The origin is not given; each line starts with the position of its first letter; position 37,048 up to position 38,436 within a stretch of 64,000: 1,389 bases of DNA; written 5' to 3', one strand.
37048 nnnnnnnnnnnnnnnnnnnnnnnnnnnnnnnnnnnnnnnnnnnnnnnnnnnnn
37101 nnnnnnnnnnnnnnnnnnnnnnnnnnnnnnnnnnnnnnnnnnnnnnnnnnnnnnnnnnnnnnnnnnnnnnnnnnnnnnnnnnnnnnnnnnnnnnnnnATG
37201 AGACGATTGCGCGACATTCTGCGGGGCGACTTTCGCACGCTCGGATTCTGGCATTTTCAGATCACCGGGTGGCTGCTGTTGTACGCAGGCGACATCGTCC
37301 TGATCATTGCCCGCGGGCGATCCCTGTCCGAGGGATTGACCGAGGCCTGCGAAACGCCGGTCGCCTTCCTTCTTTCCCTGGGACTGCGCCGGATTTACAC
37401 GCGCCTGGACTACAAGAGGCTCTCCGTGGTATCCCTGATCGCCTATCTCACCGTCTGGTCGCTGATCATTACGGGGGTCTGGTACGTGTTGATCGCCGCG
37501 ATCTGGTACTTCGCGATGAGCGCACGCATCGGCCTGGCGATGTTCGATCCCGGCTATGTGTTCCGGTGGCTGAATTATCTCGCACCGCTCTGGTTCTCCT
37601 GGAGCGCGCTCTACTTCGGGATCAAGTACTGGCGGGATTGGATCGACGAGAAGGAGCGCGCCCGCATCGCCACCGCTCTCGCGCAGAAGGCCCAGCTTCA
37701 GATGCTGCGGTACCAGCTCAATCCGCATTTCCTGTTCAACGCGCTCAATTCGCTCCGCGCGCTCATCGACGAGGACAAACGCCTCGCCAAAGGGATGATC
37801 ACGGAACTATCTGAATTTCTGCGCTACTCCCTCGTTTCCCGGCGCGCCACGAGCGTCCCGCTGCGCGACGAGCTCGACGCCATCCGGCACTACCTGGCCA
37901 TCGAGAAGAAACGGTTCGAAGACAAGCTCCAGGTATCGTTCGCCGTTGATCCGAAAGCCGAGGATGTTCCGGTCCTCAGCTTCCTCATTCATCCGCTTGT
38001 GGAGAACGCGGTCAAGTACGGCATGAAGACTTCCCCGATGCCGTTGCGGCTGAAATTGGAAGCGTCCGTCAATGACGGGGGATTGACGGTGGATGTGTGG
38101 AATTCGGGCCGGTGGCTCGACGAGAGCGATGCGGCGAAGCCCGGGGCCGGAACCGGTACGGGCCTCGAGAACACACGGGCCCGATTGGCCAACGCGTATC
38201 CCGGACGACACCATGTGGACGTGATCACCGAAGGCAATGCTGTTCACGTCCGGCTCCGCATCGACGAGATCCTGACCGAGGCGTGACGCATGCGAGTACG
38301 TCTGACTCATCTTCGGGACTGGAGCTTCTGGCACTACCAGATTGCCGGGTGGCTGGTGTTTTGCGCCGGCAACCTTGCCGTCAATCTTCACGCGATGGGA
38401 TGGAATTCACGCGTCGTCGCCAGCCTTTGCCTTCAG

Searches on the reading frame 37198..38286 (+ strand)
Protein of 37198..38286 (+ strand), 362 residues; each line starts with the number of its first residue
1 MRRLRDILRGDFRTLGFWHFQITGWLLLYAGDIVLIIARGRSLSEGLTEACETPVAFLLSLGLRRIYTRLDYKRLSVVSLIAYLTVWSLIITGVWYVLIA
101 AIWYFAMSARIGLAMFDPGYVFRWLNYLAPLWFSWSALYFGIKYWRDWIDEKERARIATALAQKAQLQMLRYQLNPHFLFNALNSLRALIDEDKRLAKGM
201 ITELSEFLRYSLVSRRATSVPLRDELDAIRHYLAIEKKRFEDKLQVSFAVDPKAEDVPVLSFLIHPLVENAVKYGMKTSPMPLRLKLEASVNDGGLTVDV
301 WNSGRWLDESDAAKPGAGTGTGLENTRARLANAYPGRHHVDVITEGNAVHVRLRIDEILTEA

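Call 4: search_protein_families(library=pfam, proteins=[window:37198-38286:+], max_evalue=0.1)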
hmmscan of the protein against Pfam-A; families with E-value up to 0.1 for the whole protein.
window:37198-38286:+ (362 aa): 3 families
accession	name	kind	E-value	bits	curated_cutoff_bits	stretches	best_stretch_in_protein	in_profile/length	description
PF06580.19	His_kinase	-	5.6e-27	94.3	25.2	1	165-244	1-81/81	Histidine kinase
PF02518.31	HATPase_c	-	3.5e-05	24.7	26.4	1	260-354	6-108/111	Histidine kinase-, DNA gyrase B-, and HSP90-like ATPase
PF13581.12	HATPase_c_2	-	0.018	15.5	27.4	1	268-319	40-91/127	Histidine kinase-like ATPase domain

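Call 14: find_homologous_proteins(query=window:37198-38283:+, max_evalue=1e-20)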
Query window:37198-38283:+ (362 aa): 7595 proteins with E <= 1e-20 among 8000 candidates; the best 120 are listed.
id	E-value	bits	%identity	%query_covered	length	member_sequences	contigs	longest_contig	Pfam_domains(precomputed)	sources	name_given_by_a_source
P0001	4.8e-240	814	100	100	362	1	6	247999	PF06580.20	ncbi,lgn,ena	-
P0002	3.2e-215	732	90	100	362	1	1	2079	PF02518.32,PF06580.20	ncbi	-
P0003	2.8e-135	469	61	95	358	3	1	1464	PF02518.32,PF06580.20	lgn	-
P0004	2.7e-132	459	59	95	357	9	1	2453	PF06580.20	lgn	-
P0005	1.6e-130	454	58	95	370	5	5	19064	PF02518.32,PF06580.20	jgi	jgi:hypothetical protein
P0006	1.2e-128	448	57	96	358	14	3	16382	PF02518.32,PF06580.20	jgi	jgi:signal transduction histidine kinase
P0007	2.7e-128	446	59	95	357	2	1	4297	PF06580.20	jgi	jgi:two-component system LytT family sensor kinase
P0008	3.9e-127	442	56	96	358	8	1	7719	PF06580.20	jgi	jgi:two-component system LytT family sensor kinase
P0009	4.3e-126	439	57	95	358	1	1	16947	PF06580.20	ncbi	-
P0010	6.4e-126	438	57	95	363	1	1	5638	PF06580.20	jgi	jgi:hypothetical protein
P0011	3.7e-125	436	57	92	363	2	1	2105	PF02518.32,PF06580.20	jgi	jgi:hypothetical protein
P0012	4.9e-125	436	57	95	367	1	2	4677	PF06580.20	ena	-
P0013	5.9e-125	435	55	96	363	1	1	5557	PF06580.20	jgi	jgi:hypothetical protein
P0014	1.3e-124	434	56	97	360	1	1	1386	PF06580.20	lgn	-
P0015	9.6e-124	431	57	95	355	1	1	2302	PF06580.20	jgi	jgi:two-component sensor histidine kinase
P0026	5.2e-120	419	57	91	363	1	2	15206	PF06580.20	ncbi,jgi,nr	ncbi:MAG: hypothetical protein EHM64_09455 [Ignavibacteriae bacterium]|nr:MAG: hypothetical protein 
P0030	2.6e-119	417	55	95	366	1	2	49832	PF06580.20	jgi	jgi:two-component system, LytTR family, sensor kinase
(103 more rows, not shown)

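Call 15: find_encoding_contigs(protein=P0002, flank=5000, max_places=4)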
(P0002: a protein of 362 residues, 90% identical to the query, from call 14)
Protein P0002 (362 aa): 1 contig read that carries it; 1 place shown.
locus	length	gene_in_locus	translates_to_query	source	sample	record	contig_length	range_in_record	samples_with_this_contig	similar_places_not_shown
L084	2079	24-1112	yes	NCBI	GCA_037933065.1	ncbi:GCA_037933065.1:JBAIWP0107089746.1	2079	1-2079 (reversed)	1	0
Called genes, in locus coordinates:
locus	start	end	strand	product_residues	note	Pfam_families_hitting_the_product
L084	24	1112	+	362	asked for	PF06580:His_kinase, PF02518:HATPase_c (weak)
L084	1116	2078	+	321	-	?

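Call 16: find_encoding_contigs(protein=P0005, flank=5000, max_places=4)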
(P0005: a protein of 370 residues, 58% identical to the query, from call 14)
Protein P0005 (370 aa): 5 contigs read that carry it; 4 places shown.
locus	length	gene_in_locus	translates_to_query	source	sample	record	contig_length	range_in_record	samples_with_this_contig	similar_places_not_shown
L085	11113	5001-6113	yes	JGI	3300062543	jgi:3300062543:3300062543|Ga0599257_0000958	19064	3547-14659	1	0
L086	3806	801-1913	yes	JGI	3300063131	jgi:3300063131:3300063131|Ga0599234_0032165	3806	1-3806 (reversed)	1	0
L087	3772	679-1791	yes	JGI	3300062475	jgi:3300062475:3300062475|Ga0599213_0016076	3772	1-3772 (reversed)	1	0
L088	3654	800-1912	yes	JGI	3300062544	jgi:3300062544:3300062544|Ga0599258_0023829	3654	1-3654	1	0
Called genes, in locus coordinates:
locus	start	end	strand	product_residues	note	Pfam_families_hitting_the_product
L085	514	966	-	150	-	PF00072:Response_reg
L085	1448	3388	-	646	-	PF20434:BD-FAE (faint), PF12146:Hydrolase_4 (faint), PF00326:Peptidase_S9, PF01738:DLH (weak), PF02230:Abhydrolase_2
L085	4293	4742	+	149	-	PF13646:HEAT_2 (weak), PF03130:HEAT_PBS (faint)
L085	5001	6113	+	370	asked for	PF06580:His_kinase, PF02518:HATPase_c (weak)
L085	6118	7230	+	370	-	PF06580:His_kinase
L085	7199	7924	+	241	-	PF00072:Response_reg, PF04397:LytTR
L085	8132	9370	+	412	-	PF03616:Glt_symporter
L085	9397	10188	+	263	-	PF01522:Polysacc_deac_1, PF03065:Glyco_hydro_57 (weak)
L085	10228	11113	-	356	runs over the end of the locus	PF01590:GAF, PF13185:GAF_2, PF13492:GAF_3 (weak), PF00990:GGDEF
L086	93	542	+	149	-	PF13646:HEAT_2 (weak), PF03130:HEAT_PBS (faint)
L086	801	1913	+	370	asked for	PF06580:His_kinase, PF02518:HATPase_c (weak)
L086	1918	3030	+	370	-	PF06580:His_kinase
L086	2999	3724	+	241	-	PF00072:Response_reg, PF04397:LytTR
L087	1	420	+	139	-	?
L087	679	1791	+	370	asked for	PF06580:His_kinase, PF02518:HATPase_c (weak)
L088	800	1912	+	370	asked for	PF06580:His_kinase, PF02518:HATPase_c (weak)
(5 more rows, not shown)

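Call 17: find_encoding_contigs(protein=P0006, flank=5000, max_places=4)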
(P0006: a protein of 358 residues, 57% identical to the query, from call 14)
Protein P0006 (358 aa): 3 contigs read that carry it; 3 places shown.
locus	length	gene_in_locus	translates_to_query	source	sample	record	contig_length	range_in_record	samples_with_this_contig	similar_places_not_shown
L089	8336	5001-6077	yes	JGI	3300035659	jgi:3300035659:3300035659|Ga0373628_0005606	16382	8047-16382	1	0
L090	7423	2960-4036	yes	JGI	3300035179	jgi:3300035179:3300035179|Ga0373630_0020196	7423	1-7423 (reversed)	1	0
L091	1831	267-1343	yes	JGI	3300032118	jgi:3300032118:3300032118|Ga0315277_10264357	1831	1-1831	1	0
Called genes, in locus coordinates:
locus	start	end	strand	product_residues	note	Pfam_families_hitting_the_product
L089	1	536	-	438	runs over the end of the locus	PF12698:ABC2_membrane_3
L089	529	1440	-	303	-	PF00005:ABC_tran, PF13304:AAA_21, PF13732:DrrA1-3_C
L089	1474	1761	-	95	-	-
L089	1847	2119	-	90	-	-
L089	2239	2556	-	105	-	PF03130:HEAT_PBS (faint), PF13646:HEAT_2, PF02985:HEAT (faint)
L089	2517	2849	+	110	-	-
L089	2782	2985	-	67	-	-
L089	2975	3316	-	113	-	-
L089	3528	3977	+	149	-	PF13646:HEAT_2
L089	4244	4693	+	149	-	PF13646:HEAT_2, PF03130:HEAT_PBS (faint), PF13646:HEAT_2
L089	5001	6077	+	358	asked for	PF06580:His_kinase, PF02518:HATPase_c (weak)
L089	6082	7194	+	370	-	PF06580:His_kinase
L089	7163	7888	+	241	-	PF00072:Response_reg, PF04397:LytTR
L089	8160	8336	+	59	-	?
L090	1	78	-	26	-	?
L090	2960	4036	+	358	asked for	PF06580:His_kinase, PF02518:HATPase_c (weak)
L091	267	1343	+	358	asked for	PF06580:His_kinase, PF02518:HATPase_c (weak)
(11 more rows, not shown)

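Call 70: find_encoding_contigs(protein=P0026, flank=5000, max_places=2)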
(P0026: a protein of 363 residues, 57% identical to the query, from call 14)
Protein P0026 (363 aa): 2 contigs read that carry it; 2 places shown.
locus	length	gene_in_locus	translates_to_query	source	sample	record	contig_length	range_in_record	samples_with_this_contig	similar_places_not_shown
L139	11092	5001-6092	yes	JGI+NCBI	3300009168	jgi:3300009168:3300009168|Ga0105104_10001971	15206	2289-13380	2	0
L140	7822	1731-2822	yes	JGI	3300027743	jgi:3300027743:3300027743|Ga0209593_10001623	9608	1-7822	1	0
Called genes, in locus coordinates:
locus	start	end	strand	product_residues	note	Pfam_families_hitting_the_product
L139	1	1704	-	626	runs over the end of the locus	-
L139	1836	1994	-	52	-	-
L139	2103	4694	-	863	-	PF19313:DUF5916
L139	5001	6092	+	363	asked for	PF06580:His_kinase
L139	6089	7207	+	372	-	PF06580:His_kinase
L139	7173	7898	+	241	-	PF00072:Response_reg, PF04397:LytTR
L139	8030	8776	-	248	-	PF01643:Acyl-ACP_TE, PF20791:Acyl-ACP_TE_C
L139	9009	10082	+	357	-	PF12833:HTH_18, PF00165:HTH_AraC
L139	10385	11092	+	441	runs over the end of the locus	PF24681:Kelch_KLHDC2_KLHL20_DRC7, PF25210:Kelch_FKB95, PF24981:Beta-prop_ATRN-LZTR1, PF01344:Kelch_1, PF13415:Beta-prop_FBX42, PF13964:Beta-prop_Calicin, PF01344:Kelch_1, PF25210:Kelch_FKB95, +4 more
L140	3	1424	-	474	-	?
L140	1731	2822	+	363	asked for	PF06580:His_kinase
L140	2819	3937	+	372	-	PF06580:His_kinase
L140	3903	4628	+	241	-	PF00072:Response_reg, PF04397:LytTR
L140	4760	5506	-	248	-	PF01643:Acyl-ACP_TE, PF20791:Acyl-ACP_TE_C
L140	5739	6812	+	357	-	PF12833:HTH_18, PF00165:HTH_AraC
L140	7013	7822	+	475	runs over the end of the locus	PF13964:Beta-prop_Calicin, PF24981:Beta-prop_ATRN-LZTR1, PF25210:Kelch_FKB95, PF24681:Kelch_KLHDC2_KLHL20_DRC7, PF01344:Kelch_1, PF13415:Beta-prop_FBX42, PF13964:Beta-prop_Calicin, PF01344:Kelch_1, +5 more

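Call 71: find_encoding_contigs(protein=P0009, flank=5000, max_places=2)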
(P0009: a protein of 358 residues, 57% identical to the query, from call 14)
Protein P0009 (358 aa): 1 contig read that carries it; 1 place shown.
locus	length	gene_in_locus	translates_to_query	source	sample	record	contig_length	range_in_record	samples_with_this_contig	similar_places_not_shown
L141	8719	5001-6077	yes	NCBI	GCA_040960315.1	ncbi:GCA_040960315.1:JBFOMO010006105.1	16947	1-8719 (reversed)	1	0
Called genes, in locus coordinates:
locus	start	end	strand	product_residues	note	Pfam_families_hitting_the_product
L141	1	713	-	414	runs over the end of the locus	PF13428:TPR_14 (faint), PF00515:TPR_1 (faint), PF07719:TPR_2 (faint), PF12895:ANAPC3 (weak), PF13432:TPR_16 (weak), PF14559:TPR_19 (weak), PF13431:TPR_17 (faint), PF28495:TMEM260_2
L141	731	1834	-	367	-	PF00144:Beta-lactamase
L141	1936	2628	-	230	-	PF13505:OMP_b-brl, PF13568:OMP_b-brl_2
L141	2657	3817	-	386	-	PF00144:Beta-lactamase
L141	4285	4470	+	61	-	-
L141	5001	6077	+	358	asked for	PF06580:His_kinase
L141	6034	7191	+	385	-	PF06580:His_kinase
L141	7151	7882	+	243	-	PF00072:Response_reg, PF04397:LytTR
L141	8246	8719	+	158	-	?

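Call 72: find_encoding_contigs(protein=P0030, flank=5000, max_places=2)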
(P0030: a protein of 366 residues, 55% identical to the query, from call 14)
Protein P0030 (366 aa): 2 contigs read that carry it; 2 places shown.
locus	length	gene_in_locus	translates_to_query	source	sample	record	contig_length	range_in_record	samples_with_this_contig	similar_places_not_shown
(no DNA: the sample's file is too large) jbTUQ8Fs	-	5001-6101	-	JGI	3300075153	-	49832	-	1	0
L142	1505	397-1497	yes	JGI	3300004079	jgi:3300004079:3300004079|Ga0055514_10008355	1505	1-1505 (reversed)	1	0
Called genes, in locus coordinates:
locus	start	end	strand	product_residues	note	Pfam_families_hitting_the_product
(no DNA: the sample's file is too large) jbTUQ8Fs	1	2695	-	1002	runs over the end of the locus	PF13620:CarboxypepD_reg, PF13715:CarbopepD_reg_2, PF07715:Plug (weak)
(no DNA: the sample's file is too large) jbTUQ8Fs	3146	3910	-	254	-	PF00072:Response_reg, PF04397:LytTR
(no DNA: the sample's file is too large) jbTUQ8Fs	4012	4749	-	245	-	PF03544:TonB_C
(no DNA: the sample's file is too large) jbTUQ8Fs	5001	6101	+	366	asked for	PF06580:His_kinase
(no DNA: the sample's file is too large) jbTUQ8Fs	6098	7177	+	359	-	PF06580:His_kinase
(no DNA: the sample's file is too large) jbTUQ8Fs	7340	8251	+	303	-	PF00135:COesterase (weak), PF02230:Abhydrolase_2 (faint), PF20434:BD-FAE, PF07859:Abhydrolase_3, PF00326:Peptidase_S9, PF01738:DLH (faint), PF08386:Abhydrolase_4 (weak)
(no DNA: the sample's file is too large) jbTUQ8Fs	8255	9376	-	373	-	PF09430:EMC7_beta-sandw (weak), PF13620:CarboxypepD_reg, PF13715:CarbopepD_reg_2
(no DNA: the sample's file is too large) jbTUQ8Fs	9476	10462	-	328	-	PF01063:Aminotran_4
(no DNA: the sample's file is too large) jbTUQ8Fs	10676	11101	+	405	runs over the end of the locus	-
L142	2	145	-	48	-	?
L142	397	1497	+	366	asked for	PF06580:His_kinase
